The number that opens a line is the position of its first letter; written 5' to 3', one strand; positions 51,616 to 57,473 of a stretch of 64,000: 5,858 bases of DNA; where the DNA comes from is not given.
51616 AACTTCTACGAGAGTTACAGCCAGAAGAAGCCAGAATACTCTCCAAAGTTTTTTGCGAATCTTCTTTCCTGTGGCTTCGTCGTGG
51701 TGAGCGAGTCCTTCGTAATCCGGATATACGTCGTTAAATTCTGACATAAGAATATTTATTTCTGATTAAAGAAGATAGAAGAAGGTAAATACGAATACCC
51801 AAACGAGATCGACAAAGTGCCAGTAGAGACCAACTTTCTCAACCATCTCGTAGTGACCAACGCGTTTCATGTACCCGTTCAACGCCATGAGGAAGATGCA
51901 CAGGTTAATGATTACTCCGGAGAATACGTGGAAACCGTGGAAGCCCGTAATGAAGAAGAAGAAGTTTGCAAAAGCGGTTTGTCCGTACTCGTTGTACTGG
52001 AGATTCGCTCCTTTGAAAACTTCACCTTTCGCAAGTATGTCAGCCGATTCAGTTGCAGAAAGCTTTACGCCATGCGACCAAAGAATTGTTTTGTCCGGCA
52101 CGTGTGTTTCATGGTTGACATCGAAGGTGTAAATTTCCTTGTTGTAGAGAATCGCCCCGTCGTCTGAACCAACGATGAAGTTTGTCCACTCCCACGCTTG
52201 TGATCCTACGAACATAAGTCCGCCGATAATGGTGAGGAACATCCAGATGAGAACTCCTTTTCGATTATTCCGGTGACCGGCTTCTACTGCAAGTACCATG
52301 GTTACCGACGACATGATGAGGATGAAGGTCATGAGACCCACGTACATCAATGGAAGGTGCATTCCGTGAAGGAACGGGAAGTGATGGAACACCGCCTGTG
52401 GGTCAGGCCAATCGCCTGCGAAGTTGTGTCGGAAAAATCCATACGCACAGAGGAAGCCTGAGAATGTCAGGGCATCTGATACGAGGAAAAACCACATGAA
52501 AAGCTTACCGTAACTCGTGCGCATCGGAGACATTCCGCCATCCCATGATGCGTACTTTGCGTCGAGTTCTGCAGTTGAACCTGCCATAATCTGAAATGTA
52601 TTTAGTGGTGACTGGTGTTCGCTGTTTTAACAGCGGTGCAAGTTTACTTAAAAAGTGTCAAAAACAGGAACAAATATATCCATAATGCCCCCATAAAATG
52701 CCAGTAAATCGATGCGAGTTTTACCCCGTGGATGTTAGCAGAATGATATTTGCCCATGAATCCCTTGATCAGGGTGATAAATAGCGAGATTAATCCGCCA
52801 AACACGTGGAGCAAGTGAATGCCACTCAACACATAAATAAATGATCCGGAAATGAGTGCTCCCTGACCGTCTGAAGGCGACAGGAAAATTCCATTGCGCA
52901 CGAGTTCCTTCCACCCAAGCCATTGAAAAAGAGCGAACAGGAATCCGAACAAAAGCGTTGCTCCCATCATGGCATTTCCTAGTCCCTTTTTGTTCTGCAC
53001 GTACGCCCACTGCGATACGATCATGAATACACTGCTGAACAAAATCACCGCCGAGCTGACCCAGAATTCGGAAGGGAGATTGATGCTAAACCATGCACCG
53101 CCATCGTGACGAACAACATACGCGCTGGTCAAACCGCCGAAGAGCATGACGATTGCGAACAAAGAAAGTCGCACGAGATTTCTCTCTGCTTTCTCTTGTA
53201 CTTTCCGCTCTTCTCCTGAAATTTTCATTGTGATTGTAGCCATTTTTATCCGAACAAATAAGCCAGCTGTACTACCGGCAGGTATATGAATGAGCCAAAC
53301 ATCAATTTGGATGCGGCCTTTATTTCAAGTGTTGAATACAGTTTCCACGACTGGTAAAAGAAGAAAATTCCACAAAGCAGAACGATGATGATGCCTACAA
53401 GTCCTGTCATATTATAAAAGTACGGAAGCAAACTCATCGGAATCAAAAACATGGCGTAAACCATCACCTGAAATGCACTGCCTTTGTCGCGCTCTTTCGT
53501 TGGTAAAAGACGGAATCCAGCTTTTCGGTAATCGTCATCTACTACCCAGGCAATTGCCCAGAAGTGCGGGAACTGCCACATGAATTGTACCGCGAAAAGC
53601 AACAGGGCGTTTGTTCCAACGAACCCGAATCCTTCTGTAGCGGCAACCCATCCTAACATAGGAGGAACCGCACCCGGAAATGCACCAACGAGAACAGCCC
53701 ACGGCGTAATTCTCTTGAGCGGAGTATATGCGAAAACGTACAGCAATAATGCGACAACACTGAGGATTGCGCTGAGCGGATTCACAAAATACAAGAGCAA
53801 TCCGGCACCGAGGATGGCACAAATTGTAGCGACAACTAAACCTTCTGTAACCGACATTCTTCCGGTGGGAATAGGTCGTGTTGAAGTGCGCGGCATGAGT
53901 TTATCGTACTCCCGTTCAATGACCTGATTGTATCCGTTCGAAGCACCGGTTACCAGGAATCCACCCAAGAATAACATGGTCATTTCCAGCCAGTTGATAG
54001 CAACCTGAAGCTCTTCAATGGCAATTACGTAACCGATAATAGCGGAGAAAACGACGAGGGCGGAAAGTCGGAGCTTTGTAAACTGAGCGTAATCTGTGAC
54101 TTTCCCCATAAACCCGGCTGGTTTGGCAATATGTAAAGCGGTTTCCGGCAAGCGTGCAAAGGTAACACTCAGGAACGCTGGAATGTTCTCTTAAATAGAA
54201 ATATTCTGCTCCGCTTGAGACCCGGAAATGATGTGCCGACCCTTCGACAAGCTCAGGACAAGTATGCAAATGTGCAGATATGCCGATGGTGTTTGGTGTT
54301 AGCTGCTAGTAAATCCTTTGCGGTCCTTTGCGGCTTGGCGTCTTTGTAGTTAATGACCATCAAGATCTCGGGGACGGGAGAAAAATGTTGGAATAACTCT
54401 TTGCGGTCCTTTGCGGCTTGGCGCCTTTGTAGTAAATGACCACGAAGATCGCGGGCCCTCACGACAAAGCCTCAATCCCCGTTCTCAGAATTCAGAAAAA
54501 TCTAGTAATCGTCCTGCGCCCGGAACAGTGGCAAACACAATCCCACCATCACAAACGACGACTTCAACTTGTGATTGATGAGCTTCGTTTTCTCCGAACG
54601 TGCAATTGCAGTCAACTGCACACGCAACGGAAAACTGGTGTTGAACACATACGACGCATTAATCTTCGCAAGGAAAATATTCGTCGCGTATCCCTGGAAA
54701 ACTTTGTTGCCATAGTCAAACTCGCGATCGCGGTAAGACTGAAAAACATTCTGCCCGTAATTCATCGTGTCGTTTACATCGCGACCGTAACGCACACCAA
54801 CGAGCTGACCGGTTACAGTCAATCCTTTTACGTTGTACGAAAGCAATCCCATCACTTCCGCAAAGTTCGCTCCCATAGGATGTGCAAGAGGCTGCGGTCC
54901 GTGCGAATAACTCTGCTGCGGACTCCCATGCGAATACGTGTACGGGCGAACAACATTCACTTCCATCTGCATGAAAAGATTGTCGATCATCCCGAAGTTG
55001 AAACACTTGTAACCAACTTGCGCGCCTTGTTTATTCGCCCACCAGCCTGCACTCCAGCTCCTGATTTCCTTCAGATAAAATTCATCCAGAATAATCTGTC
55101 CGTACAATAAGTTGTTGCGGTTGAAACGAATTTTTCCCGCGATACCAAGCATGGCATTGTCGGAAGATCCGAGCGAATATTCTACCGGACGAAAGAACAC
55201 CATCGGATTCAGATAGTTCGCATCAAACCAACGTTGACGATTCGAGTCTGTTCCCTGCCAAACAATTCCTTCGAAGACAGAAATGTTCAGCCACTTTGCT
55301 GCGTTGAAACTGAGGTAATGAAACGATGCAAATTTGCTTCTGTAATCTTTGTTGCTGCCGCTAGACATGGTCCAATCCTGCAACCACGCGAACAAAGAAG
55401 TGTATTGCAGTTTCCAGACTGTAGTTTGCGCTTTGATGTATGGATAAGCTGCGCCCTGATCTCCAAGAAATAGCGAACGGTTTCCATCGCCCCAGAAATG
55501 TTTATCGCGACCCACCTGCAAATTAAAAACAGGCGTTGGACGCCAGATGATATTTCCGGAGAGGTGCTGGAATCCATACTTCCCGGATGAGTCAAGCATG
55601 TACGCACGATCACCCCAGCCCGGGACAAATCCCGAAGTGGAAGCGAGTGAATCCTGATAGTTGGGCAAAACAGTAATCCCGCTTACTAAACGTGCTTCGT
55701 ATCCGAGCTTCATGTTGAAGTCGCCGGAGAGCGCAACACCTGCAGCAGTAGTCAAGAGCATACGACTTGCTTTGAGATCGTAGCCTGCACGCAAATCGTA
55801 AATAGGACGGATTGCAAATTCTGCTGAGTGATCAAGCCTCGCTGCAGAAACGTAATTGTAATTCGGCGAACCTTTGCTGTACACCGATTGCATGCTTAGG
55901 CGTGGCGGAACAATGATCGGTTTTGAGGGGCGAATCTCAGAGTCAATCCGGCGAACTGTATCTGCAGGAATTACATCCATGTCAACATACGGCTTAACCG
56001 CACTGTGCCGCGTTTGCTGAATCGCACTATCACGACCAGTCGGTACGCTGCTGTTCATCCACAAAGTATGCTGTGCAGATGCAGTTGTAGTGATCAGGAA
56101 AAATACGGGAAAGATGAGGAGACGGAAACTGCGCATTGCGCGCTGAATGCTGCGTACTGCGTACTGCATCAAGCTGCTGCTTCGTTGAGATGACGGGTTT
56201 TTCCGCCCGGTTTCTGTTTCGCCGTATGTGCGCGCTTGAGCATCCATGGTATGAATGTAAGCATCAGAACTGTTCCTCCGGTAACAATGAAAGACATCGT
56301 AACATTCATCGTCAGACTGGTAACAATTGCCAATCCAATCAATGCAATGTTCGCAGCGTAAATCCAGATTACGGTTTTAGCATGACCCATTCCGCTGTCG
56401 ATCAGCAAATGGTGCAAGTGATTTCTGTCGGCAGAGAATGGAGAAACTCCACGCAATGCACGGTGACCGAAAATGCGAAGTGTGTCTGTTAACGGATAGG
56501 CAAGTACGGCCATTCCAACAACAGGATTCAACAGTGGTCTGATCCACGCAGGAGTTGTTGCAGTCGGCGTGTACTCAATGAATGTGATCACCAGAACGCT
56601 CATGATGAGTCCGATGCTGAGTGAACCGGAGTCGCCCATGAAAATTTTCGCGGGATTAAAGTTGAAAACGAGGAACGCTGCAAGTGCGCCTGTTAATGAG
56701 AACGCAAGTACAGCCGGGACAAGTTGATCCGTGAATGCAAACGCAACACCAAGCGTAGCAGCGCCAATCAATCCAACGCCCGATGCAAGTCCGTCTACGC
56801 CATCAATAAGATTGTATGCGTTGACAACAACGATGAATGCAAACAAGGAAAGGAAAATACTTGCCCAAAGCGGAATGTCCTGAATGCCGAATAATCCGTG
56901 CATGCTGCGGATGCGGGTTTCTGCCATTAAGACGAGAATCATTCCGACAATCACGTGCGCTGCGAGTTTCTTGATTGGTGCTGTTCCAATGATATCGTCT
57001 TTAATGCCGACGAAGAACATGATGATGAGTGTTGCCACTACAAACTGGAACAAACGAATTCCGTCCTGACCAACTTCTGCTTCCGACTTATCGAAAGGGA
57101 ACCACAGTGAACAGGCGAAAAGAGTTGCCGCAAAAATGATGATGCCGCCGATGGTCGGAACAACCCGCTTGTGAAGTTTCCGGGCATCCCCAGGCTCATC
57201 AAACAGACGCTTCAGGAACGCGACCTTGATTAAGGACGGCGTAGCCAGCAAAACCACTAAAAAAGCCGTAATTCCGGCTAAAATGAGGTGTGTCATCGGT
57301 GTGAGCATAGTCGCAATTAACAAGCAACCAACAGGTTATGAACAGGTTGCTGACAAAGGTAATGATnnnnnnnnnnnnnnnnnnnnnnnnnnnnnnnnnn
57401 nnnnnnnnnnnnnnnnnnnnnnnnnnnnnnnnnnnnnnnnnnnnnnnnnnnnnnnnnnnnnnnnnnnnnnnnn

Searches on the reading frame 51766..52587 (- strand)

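Call 97: search_protein_families(library=pfam, proteins=[window:51766-52587:-], max_evalue=0.0001)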
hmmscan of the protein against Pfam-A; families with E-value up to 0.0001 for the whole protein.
window:51766-52587:- (273 aa): 1 family
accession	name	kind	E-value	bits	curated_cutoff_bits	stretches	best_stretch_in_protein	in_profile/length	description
PF00510.24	COX3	-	5.6e-15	56.3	23.8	2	204-272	188-255/258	Cytochrome c oxidase subunit III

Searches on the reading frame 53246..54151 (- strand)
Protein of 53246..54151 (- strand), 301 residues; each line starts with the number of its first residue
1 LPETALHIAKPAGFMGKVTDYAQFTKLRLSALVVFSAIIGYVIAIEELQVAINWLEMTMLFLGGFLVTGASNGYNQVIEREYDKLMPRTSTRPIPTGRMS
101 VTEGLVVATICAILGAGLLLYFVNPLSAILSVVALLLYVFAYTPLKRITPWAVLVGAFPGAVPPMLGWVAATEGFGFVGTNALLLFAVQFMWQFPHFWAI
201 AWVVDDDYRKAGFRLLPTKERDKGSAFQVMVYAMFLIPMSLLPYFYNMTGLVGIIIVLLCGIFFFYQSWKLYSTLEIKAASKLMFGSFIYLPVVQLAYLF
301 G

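Call 97: search_protein_families(library=pfam, proteins=[window:53246-54151:-], max_evalue=0.0001)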
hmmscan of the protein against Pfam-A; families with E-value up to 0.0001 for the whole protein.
window:53246-54151:- (301 aa): 1 family
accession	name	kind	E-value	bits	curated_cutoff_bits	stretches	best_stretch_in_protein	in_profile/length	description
PF01040.23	UbiA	-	1.6e-58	198.4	34.2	1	34-288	2-249/250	UbiA prenyltransferase family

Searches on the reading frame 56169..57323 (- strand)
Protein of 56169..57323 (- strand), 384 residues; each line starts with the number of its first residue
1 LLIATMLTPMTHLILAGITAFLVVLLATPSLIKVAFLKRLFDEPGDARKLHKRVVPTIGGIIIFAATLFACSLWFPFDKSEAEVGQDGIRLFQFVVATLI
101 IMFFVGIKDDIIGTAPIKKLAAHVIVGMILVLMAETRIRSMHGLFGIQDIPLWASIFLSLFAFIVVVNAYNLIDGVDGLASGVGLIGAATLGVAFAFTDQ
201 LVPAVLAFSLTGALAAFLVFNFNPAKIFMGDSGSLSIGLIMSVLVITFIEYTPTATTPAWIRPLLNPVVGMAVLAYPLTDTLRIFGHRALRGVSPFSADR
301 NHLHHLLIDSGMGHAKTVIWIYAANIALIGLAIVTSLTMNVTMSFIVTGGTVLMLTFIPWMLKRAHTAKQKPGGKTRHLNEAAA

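Call 97: search_protein_families(library=pfam, proteins=[window:56169-57323:-], max_evalue=0.0001)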
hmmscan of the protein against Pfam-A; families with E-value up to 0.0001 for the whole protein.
window:56169-57323:- (384 aa): 1 family
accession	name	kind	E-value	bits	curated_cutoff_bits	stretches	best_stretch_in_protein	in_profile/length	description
PF00953.26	Glycos_transf_4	-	1.2e-38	133.1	27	1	94-248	3-159/160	Glycosyl transferase family 4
